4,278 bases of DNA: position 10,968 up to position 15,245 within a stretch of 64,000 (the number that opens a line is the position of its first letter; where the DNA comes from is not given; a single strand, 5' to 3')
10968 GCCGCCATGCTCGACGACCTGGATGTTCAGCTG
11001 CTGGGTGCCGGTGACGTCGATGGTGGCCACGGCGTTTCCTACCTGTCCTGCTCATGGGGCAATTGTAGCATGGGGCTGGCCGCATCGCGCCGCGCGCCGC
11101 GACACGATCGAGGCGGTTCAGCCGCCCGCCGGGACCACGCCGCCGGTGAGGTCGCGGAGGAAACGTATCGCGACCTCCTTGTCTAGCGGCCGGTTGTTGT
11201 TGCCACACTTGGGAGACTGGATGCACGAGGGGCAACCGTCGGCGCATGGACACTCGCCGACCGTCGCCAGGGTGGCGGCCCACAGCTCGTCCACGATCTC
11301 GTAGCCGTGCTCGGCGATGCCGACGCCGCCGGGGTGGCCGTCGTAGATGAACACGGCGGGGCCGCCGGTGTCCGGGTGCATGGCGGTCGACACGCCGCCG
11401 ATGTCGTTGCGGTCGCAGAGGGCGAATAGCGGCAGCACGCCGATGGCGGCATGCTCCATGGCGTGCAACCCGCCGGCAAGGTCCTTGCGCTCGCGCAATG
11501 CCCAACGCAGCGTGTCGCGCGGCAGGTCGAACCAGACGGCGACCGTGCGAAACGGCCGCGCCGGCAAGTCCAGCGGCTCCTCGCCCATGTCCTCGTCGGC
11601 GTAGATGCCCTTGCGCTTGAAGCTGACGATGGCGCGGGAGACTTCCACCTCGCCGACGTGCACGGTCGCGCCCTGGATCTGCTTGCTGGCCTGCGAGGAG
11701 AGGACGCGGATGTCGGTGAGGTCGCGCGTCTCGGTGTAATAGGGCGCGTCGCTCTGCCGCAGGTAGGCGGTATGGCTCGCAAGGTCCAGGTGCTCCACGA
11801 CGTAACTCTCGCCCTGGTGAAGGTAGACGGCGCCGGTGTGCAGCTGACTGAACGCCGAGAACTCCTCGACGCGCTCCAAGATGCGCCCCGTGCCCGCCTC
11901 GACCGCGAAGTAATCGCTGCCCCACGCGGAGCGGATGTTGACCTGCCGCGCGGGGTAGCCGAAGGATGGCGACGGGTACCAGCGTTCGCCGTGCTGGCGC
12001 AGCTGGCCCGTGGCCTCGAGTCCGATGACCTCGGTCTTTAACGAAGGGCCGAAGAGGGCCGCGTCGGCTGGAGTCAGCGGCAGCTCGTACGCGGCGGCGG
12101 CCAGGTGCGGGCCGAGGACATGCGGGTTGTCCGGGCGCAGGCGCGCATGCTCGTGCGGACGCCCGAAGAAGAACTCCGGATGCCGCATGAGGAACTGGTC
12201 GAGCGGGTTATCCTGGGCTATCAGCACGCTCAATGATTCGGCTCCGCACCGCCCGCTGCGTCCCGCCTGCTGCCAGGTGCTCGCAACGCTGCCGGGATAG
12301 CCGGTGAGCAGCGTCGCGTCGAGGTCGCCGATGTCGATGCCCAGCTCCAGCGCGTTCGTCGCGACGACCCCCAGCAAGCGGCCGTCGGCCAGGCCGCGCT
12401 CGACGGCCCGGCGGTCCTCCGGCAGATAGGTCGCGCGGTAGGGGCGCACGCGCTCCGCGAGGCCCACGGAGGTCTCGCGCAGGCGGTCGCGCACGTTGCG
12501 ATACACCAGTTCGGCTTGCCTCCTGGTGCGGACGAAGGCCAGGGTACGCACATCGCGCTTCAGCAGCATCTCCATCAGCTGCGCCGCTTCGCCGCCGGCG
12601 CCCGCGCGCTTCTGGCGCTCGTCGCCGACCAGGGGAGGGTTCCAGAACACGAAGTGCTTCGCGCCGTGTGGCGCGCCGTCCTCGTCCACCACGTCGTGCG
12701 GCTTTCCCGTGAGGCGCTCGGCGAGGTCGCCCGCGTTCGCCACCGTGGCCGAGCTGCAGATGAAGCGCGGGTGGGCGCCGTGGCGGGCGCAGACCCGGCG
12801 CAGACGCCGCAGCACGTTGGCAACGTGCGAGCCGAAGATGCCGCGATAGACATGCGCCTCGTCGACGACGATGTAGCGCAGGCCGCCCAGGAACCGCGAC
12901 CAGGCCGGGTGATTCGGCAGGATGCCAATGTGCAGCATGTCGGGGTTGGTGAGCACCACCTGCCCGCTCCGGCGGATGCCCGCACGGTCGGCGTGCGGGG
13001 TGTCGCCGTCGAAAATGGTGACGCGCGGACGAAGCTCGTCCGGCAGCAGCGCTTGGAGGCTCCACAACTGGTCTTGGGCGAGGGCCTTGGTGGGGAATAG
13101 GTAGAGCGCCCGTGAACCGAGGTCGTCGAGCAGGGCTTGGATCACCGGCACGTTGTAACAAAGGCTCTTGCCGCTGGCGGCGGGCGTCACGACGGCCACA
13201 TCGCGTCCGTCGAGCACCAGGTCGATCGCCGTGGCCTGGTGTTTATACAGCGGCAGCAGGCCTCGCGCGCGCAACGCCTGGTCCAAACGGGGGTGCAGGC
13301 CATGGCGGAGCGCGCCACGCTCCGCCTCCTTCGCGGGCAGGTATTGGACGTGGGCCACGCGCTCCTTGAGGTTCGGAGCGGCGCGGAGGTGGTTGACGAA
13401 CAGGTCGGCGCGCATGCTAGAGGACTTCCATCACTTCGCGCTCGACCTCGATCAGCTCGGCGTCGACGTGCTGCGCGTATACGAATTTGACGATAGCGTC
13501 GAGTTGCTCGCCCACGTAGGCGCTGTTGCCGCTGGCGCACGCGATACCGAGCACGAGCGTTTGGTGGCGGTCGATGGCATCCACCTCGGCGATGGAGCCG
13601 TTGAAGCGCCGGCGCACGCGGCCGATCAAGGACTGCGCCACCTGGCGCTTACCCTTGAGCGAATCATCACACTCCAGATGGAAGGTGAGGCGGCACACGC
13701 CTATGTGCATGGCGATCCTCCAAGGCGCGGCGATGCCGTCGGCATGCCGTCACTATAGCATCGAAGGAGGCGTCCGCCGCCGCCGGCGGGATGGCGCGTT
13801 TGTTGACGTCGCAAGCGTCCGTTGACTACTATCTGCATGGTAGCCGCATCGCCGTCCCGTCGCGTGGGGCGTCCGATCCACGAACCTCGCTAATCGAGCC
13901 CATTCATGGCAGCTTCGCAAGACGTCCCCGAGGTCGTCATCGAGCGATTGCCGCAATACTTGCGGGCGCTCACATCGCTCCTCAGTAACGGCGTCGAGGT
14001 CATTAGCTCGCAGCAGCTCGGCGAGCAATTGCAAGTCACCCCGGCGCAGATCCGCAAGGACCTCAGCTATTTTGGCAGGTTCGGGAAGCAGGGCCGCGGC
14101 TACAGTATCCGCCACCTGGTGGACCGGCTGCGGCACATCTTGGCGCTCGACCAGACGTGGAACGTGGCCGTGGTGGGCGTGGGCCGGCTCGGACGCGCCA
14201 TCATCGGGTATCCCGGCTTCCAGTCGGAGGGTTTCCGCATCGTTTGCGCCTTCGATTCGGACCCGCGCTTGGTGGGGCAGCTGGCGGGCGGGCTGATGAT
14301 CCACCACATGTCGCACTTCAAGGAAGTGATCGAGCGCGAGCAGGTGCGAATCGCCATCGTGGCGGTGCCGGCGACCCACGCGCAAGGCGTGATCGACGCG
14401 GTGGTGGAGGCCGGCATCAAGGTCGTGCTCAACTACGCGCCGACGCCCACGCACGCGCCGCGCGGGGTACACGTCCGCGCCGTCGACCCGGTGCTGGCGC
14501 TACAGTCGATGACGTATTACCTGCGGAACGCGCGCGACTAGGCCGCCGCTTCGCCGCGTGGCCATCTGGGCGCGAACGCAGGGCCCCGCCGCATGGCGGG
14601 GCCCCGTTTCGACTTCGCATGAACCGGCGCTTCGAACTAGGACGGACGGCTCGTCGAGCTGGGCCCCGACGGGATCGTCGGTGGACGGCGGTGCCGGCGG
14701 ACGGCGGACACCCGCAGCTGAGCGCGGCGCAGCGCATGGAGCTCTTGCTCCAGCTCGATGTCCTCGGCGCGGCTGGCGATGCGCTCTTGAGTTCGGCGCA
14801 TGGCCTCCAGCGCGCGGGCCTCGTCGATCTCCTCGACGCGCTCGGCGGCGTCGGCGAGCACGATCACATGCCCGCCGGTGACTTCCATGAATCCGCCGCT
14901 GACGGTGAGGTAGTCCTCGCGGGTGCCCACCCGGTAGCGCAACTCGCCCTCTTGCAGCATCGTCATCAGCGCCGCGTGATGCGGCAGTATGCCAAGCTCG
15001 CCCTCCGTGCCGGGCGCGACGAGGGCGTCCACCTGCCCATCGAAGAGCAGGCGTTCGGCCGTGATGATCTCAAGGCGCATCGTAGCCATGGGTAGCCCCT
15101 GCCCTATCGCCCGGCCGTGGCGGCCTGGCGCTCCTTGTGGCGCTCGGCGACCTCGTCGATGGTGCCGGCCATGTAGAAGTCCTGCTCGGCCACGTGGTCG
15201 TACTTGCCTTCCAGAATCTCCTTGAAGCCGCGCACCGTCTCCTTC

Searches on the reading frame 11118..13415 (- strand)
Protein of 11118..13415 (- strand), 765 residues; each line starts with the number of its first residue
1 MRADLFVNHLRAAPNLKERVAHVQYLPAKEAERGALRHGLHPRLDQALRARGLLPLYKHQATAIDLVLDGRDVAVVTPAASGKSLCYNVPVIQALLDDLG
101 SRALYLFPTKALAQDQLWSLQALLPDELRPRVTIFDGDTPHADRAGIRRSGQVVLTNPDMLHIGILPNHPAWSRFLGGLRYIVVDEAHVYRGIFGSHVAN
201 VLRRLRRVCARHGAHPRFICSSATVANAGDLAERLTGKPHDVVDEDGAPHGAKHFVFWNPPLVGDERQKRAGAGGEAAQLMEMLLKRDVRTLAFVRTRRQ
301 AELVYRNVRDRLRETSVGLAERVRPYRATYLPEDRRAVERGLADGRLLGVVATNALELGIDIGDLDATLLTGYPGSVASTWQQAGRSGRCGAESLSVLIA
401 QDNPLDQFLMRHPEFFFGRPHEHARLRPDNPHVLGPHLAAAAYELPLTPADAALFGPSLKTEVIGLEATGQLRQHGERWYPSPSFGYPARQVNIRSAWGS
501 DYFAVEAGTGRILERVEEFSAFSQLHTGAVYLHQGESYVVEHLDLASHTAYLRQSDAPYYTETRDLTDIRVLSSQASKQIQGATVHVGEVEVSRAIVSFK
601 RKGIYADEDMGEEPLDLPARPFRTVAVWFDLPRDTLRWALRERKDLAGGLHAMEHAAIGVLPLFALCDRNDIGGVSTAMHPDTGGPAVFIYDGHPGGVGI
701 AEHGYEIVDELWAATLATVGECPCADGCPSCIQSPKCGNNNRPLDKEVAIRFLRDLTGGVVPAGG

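Call 3: search_protein_families(library=pfam, proteins=[window:11118-13415:-])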
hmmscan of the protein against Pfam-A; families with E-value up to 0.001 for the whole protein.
window:11118-13415:- (765 aa): 5 families
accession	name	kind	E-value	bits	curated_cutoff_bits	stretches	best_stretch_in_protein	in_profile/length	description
PF00270.35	DEAD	-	1e-29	103.9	26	1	58-227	2-163/167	DEAD/DEAH box helicase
PF09369.15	MZB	-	7.8e-24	84.6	24.2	1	654-732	2-80/80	MrfA Zn-binding domain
PF00271.37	Helicase_C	-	7.4e-12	45.9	23.5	1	279-391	5-110/110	Helicase conserved C-terminal domain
PF22982.3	WHD_HRQ1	-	1.6e-11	45.5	27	1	427-497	2-70/70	ATP-dependent helicase HRQ1, winged helix domain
PF04851.21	ResIII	-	0.00026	21.4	22.5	1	55-191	3-138/164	Type III restriction enzyme, res subunit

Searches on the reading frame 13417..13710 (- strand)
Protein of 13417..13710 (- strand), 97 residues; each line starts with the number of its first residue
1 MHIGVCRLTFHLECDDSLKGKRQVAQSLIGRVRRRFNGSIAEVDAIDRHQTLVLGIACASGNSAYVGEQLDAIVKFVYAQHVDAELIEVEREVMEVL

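Call 51: search_protein_families(library=pfam, proteins=[window:13417-13710:-], max_evalue=0.00001)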
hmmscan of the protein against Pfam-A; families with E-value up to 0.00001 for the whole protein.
window:13417-13710:- (97 aa): 1 family
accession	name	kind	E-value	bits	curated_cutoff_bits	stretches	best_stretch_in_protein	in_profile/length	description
PF04456.17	DUF503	-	5.5e-25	87.5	22.4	1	3-90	1-87/88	Protein of unknown function (DUF503)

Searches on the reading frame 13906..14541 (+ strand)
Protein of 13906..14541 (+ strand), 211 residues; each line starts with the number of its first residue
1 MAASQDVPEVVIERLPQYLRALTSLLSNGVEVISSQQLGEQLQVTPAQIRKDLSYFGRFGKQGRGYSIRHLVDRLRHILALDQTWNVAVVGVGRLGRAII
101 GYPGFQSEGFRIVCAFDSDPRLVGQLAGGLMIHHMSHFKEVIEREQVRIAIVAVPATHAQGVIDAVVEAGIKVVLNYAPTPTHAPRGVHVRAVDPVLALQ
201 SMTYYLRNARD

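Call 3: search_protein_families(library=pfam, proteins=[window:13906-14541:+])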
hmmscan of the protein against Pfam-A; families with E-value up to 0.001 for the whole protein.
window:13906-14541:+ (211 aa): 4 families
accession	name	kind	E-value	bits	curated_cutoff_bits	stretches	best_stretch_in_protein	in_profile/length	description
PF02629.25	CoA_binding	-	3.8e-22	79.3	22.3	1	82-179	1-96/97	CoA binding domain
PF06971.19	Put_DNA-bind_N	-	3.6e-21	75.4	27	1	7-54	2-49/49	Putative DNA-binding protein N-terminus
PF01408.29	GFO_IDH_MocA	-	1.4e-08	35.8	24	1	86-176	2-92/120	Oxidoreductase family, NAD-binding Rossmann fold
PF03807.23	F420_oxidored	-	0.00056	20.9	21.6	0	87-166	2-79/94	NADP oxidoreductase coenzyme F420-dependent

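Call 36: search_solved_structures(query=window:13906-14541:+, show_alignments=2)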
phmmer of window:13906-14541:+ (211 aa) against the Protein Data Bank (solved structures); distinct sequences matched with E-value up to 0.001: 8.
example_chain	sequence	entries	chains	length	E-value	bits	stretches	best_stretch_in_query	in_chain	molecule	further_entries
5zz5_A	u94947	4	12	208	1.2e-48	168.8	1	5-206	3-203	Redox-sensing transcriptional repressor Rex | Redox-sensing transcriptional repressor Rex 1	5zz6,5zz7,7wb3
3ikt_A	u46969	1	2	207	3.4e-45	157.5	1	6-208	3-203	Redox-sensing transcriptional repressor rex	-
1xcb_A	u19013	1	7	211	4.4e-45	157.1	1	7-208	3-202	Redox-sensing transcriptional repressor rex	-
3ikv_A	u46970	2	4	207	3.1e-44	154.3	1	6-208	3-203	Redox-sensing transcriptional repressor rex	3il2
2dt5_A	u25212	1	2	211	4.4e-44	153.8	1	7-208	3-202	AT-rich DNA-binding protein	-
3wg9_A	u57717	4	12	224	9.3e-41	143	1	7-205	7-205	Redox-sensing transcriptional repressor rex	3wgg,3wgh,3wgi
2vt2_A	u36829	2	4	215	9.3e-38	133.2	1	6-208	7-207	REDOX-SENSING TRANSCRIPTIONAL REPRESSOR REX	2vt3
3keo_A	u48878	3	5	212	7e-34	120.5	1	4-208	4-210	Redox-sensing transcriptional repressor rex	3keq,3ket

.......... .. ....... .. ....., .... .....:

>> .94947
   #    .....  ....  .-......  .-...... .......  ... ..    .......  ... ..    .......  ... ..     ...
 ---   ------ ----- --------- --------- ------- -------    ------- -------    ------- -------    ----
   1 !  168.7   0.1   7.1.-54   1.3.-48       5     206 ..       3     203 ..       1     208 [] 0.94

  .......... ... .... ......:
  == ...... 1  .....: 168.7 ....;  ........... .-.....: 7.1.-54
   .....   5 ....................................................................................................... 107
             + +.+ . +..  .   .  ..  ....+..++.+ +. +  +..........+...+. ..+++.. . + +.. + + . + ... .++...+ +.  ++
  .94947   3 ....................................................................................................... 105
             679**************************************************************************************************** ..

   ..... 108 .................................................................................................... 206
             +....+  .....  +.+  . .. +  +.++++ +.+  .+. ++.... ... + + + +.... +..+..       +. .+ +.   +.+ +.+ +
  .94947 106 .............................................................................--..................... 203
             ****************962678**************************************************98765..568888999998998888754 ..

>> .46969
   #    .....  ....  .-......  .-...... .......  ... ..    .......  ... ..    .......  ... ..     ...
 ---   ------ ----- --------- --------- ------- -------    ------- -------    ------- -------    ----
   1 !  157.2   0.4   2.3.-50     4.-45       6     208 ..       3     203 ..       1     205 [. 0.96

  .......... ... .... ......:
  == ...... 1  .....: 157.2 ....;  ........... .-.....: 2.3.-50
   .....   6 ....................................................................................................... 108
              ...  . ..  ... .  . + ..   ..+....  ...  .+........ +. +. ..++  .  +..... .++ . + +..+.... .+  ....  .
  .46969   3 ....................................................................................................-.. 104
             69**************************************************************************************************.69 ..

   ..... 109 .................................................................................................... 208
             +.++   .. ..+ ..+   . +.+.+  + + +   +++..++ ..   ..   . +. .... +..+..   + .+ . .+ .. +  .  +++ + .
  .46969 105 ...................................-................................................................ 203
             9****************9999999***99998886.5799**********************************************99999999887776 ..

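Call 37: search_protein_families(library=ncbifam, proteins=[window:13906-14541:+])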
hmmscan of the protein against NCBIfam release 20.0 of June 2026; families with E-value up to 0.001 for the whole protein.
window:13906-14541:+ (211 aa): 11 families
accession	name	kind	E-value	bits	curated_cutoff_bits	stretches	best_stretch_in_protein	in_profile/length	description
NF003995.0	PRK05472.2-4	subfamily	3.3e-80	268.6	126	1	4-209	3-208/213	redox-sensing transcriptional repressor Rex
NF003993.0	PRK05472.2-2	equivalog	2.2e-68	230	217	1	5-209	4-208/212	redox-sensing transcriptional repressor Rex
NF003992.0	PRK05472.2-1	equivalog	3.1e-68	229.6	226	1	3-205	17-219/249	redox-sensing transcriptional repressor Rex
NF003989.0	PRK05472.1-3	equivalog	3.5e-59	200.1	177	1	3-209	4-210/215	redox-sensing transcriptional repressor Rex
NF003990.0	PRK05472.1-4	equivalog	1.4e-57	194.7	233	1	2-209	2-209/214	redox-sensing transcriptional repressor Rex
NF003996.0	PRK05472.2-5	equivalog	3.4e-55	187.1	138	1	7-209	2-202/209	redox-sensing transcriptional repressor Rex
NF003994.0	PRK05472.2-3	equivalog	3.1e-53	180.4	130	1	3-208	5-210/217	redox-sensing transcriptional repressor Rex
NF003991.0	PRK05472.1-5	equivalog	4.6e-45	154.1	198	1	3-209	3-209/211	redox-sensing transcriptional repressor Rex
NF003988.0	PRK05472.1-1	equivalog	6.9e-42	143.8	321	1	2-209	2-211/214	redox-sensing transcriptional repressor Rex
NF040723.1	UDP-GlcNAcDh_Arch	equivalog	4.1e-05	23.2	450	1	86-175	2-89/302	UDP-N-acetylglucosamine 3-dehydrogenase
TIGR04380.1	myo_inos_iolG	equivalog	0.00021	20.3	355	1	85-173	2-91/330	inositol 2-dehydrogenase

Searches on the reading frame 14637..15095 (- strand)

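Call 3: search_protein_families(library=pfam, proteins=[window:14637-15095:-])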
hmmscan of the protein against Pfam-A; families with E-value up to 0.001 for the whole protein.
window:14637-15095:- (152 aa): 2 families
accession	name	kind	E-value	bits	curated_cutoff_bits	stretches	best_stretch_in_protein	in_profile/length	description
PF02823.21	ATP-synt_DE_N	-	2e-27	95.4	27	1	6-84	1-80/80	ATP synthase, Delta/Epsilon chain, beta-sandwich domain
PF00401.25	ATP-synt_DE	-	1.2e-05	25.8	24.6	1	88-132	1-46/47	ATP synthase, Delta/Epsilon chain, long alpha-helix domain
